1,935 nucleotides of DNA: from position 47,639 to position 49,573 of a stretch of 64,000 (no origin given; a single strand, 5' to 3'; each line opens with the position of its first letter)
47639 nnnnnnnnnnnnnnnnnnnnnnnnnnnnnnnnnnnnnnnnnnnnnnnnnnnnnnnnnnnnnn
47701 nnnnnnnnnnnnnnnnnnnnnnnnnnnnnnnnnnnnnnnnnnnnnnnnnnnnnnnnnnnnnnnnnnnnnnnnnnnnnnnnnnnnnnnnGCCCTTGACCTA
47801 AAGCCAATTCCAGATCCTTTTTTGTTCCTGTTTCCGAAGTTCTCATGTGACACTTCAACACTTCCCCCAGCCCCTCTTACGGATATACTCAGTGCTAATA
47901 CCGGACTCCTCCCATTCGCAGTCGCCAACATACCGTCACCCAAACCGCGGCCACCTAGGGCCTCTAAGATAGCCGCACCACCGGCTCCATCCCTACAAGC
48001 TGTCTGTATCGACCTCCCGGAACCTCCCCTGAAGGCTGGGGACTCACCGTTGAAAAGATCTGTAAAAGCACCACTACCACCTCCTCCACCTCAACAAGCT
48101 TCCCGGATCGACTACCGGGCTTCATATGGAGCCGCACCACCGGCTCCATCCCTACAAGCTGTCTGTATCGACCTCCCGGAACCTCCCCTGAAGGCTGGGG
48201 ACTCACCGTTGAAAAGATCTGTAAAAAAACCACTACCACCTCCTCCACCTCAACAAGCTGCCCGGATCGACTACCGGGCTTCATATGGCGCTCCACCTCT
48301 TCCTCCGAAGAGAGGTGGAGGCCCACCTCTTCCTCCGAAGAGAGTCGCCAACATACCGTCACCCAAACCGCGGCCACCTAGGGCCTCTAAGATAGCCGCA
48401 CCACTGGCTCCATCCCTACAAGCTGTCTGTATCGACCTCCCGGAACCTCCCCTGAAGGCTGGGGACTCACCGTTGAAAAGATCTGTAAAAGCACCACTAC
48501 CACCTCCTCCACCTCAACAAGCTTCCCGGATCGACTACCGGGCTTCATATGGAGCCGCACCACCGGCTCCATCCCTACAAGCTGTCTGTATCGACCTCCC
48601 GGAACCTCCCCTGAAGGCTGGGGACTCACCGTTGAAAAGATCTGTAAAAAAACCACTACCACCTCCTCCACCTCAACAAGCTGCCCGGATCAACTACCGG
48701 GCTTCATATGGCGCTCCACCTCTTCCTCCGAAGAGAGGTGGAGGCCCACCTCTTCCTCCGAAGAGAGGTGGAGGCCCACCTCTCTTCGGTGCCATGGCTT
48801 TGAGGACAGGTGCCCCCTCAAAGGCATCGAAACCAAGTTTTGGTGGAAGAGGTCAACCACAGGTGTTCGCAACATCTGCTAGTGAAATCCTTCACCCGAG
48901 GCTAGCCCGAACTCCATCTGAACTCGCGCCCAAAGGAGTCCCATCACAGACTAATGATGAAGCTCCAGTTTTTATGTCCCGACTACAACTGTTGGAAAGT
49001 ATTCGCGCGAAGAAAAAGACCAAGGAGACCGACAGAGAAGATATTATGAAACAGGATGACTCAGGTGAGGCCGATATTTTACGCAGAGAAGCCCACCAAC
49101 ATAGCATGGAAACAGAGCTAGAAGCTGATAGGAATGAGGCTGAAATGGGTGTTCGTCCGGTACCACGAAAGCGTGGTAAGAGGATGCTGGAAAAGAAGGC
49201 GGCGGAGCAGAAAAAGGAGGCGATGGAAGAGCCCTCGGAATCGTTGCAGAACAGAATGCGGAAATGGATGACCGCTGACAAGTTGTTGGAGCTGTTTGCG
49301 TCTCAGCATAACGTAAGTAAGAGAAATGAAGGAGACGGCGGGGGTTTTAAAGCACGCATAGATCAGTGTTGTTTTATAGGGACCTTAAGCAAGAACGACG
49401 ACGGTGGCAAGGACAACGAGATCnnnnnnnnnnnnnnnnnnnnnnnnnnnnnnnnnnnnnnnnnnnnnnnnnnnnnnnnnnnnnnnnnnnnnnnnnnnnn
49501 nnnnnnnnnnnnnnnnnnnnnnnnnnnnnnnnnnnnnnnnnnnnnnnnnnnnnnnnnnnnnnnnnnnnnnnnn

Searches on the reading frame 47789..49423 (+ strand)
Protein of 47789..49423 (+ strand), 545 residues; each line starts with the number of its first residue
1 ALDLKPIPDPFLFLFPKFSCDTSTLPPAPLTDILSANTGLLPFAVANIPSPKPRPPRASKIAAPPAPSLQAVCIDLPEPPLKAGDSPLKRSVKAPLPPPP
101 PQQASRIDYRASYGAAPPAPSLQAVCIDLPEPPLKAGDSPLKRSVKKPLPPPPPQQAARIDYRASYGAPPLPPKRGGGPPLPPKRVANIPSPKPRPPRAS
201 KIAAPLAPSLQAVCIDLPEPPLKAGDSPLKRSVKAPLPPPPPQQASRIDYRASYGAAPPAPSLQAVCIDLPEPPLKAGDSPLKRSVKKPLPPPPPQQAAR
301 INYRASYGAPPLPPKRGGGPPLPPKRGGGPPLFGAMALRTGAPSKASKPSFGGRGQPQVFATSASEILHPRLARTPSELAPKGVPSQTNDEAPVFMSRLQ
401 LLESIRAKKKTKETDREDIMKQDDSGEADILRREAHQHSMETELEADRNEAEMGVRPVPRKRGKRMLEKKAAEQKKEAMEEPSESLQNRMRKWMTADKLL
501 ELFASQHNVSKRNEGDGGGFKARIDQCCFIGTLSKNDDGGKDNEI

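Call 13: search_protein_families(library=pfam, proteins=[window:47789-49423:+], max_evalue=10)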
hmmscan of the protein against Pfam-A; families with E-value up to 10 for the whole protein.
window:47789-49423:+ (545 aa): 2 families
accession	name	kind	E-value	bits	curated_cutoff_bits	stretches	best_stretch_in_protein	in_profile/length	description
PF08068.17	DKCLD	-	0.044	14.3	27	0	133-147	23-37/58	DKCLD (NUC011) domain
PF09598.15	Stm1_N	-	0.13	13.5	23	3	128-159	26-57/70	Stm1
